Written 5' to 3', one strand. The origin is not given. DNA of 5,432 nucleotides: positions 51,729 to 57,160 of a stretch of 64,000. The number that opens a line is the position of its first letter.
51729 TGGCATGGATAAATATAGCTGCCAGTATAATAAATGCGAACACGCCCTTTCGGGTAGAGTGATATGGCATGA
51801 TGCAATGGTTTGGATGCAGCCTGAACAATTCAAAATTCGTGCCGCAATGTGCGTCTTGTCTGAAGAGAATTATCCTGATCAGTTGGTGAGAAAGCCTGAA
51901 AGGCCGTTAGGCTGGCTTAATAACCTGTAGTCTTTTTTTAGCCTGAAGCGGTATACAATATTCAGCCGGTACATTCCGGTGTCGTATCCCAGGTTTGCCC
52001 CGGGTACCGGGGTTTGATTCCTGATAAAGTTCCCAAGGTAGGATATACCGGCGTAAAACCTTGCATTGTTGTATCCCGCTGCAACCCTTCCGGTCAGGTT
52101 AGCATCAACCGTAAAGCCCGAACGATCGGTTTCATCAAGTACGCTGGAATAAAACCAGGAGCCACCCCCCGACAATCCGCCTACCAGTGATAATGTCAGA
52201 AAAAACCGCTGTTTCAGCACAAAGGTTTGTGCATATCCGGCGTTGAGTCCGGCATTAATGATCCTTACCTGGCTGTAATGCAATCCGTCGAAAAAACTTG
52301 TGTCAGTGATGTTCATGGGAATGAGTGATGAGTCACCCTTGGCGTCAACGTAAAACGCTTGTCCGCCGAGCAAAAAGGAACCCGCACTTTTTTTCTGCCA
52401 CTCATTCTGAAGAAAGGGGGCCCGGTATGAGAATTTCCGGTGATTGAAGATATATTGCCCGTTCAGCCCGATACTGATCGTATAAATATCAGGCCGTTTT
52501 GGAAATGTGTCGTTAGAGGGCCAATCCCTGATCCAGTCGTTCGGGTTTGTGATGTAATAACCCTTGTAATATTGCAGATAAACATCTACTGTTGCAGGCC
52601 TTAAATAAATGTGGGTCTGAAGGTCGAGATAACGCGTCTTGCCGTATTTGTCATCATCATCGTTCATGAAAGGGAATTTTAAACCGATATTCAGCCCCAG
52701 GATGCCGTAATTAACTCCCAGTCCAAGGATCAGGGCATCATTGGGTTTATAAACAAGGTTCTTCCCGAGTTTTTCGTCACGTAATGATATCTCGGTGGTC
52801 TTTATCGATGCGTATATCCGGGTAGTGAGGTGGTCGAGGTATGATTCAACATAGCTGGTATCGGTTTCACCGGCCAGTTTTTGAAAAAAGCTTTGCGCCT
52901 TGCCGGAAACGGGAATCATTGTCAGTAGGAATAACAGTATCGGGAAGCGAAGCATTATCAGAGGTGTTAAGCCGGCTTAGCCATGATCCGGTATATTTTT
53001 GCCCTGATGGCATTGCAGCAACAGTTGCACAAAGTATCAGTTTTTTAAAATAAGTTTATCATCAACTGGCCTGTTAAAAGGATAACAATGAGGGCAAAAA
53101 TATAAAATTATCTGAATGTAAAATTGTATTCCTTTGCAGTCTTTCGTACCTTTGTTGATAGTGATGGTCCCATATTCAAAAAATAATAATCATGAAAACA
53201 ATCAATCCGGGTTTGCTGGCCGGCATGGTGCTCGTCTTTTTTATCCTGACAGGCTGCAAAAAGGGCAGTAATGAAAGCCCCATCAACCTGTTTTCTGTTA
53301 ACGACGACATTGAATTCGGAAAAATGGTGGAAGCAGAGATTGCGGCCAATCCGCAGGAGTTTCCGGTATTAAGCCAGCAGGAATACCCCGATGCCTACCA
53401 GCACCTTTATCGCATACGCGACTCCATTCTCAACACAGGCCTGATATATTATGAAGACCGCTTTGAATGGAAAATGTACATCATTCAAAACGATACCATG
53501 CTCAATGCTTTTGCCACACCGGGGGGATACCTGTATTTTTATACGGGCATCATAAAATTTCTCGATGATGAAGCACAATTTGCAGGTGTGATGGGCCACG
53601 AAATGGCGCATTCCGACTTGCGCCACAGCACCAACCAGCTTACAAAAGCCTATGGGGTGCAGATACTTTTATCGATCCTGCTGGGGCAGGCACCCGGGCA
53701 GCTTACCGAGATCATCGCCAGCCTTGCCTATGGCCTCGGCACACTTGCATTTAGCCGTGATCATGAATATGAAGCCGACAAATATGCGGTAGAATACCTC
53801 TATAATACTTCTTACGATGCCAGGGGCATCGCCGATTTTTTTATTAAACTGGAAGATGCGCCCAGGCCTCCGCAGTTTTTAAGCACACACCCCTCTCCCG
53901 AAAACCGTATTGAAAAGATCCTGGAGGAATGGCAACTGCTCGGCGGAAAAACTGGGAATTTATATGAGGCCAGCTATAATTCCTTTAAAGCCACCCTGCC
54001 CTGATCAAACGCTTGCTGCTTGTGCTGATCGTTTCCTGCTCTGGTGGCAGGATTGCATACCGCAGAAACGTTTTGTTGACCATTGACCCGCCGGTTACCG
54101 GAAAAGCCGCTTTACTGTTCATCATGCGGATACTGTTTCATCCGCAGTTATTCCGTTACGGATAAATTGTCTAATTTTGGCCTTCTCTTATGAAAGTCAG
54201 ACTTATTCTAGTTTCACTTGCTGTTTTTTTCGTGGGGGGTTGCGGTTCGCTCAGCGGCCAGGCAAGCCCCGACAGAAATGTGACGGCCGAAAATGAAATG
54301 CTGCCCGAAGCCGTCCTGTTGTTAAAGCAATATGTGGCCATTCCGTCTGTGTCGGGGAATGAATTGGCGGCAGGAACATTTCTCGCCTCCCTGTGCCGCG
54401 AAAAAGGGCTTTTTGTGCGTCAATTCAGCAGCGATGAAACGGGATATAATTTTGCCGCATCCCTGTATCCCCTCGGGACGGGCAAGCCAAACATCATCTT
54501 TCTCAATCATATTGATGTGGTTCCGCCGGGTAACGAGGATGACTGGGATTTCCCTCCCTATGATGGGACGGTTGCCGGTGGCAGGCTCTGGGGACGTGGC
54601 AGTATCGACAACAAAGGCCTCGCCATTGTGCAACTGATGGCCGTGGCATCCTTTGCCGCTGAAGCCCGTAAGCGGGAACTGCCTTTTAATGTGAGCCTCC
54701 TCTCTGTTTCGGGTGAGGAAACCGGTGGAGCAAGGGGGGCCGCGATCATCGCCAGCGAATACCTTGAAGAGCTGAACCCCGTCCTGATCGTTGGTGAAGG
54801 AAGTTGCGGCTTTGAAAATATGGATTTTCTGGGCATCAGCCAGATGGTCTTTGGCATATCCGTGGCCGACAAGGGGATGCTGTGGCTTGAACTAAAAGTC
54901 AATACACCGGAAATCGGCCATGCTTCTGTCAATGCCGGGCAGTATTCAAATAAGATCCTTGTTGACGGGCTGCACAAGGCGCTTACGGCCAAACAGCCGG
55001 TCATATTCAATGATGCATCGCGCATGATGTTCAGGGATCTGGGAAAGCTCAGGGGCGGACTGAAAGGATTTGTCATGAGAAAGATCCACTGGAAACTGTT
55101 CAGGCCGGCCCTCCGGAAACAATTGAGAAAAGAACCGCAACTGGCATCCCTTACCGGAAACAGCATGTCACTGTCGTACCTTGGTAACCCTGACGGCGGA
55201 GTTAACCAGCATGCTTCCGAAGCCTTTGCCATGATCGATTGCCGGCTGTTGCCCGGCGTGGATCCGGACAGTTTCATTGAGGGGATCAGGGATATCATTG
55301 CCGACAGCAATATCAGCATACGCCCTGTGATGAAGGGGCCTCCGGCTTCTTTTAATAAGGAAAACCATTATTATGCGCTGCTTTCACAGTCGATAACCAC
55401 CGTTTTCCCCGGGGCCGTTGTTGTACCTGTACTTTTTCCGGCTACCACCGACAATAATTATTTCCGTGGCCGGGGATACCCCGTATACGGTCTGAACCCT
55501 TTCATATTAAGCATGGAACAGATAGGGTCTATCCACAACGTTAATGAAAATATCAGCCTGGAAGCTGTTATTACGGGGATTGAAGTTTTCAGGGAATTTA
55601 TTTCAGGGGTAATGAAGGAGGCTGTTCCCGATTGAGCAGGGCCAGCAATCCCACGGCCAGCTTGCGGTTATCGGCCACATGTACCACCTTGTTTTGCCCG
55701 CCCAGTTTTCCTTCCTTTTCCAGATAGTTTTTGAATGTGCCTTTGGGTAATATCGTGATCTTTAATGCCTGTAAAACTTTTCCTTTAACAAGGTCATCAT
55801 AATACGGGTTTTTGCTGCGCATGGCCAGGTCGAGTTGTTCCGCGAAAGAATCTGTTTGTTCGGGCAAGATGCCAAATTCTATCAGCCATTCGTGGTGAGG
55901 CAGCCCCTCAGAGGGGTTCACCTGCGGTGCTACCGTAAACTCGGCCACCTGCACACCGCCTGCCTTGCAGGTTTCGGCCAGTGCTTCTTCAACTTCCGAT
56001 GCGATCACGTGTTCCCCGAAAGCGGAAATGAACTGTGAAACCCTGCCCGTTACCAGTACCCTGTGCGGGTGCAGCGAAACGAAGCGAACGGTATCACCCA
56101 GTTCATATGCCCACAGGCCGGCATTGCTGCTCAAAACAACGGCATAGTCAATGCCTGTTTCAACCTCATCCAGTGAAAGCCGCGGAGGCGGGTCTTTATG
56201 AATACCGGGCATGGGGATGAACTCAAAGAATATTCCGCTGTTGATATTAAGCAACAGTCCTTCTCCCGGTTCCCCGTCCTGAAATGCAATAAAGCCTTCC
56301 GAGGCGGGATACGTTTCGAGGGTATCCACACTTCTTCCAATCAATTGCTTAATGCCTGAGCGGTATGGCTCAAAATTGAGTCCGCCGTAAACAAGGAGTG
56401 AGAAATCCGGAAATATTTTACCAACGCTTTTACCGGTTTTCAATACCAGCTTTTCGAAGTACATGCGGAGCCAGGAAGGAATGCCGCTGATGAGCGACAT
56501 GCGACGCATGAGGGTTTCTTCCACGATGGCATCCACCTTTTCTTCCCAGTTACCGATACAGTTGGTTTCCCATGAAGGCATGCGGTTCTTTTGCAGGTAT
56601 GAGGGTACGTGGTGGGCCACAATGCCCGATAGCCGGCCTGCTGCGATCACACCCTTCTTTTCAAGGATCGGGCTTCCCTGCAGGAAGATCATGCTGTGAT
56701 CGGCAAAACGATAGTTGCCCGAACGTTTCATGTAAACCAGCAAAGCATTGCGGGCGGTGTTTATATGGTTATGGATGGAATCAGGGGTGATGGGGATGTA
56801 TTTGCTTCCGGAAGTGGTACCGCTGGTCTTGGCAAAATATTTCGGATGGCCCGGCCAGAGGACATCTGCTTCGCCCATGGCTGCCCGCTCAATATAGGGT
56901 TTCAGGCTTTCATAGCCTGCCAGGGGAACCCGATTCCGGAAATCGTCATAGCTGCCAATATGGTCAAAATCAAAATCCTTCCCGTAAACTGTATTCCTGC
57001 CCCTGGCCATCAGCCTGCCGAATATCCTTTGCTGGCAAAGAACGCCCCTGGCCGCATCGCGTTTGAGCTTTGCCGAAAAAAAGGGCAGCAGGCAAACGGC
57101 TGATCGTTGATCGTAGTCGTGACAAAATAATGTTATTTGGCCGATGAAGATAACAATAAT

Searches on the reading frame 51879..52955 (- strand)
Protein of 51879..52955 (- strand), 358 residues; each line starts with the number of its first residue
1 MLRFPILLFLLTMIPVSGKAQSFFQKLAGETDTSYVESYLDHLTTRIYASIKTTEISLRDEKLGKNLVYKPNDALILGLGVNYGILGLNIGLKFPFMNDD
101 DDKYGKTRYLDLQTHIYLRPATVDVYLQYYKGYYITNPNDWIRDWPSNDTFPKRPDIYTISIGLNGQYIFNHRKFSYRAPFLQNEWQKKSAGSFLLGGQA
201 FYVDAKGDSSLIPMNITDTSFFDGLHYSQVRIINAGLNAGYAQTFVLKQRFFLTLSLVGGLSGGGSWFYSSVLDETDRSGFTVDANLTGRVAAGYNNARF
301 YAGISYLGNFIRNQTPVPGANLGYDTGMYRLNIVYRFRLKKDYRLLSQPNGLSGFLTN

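Call 64: search_protein_families(library=pfam, proteins=[window:51879-52955:-], max_evalue=0.00001)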
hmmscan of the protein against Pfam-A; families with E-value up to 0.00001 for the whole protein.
window:51879-52955:- (358 aa): 1 family
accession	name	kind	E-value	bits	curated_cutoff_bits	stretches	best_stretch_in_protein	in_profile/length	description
PF14391.12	DUF4421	-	6.3e-59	200.3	32.1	1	31-337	2-302/302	Domain of unknown function (DUF4421)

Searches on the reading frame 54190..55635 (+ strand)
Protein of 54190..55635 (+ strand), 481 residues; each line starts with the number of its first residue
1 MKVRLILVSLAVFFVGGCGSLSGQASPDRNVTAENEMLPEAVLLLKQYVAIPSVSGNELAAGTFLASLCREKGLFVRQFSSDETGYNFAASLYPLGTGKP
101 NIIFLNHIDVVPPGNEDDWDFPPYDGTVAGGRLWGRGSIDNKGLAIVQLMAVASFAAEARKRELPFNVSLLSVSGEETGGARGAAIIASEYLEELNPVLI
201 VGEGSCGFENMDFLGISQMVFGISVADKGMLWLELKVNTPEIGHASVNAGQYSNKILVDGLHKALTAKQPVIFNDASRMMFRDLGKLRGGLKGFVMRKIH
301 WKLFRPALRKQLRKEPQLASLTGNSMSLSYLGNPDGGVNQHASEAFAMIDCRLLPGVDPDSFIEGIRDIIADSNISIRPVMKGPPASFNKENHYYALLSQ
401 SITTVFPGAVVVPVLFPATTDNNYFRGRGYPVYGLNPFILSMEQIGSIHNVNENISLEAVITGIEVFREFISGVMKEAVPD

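Call 64: search_protein_families(library=pfam, proteins=[window:54190-55635:+], max_evalue=0.00001)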
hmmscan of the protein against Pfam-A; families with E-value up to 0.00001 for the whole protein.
window:54190-55635:+ (481 aa): 1 family
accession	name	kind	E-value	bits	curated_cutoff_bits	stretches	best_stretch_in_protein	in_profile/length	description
PF01546.33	Peptidase_M20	-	4e-28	99.2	24.6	1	104-471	2-204/206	Peptidase family M20/M25/M40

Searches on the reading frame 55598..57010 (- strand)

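Call 64: search_protein_families(library=pfam, proteins=[window:55598-57010:-], max_evalue=0.00001)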
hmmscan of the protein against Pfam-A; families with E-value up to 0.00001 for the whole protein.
window:55598-57010:- (470 aa): 3 families
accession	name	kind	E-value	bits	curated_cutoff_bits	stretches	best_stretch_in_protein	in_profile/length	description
PF03321.19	GH3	-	5.2e-34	118.3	23.6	1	2-136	25-159/304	GH3 family N-terminal domain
PF23572.1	GH3_C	-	4.2e-19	69.8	23.6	1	339-449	2-118/119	GH3 family C-terminal domain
PF23571.1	GH3_M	-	2.7e-14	53.5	23.6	1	256-314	4-64/75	GH3 family central domain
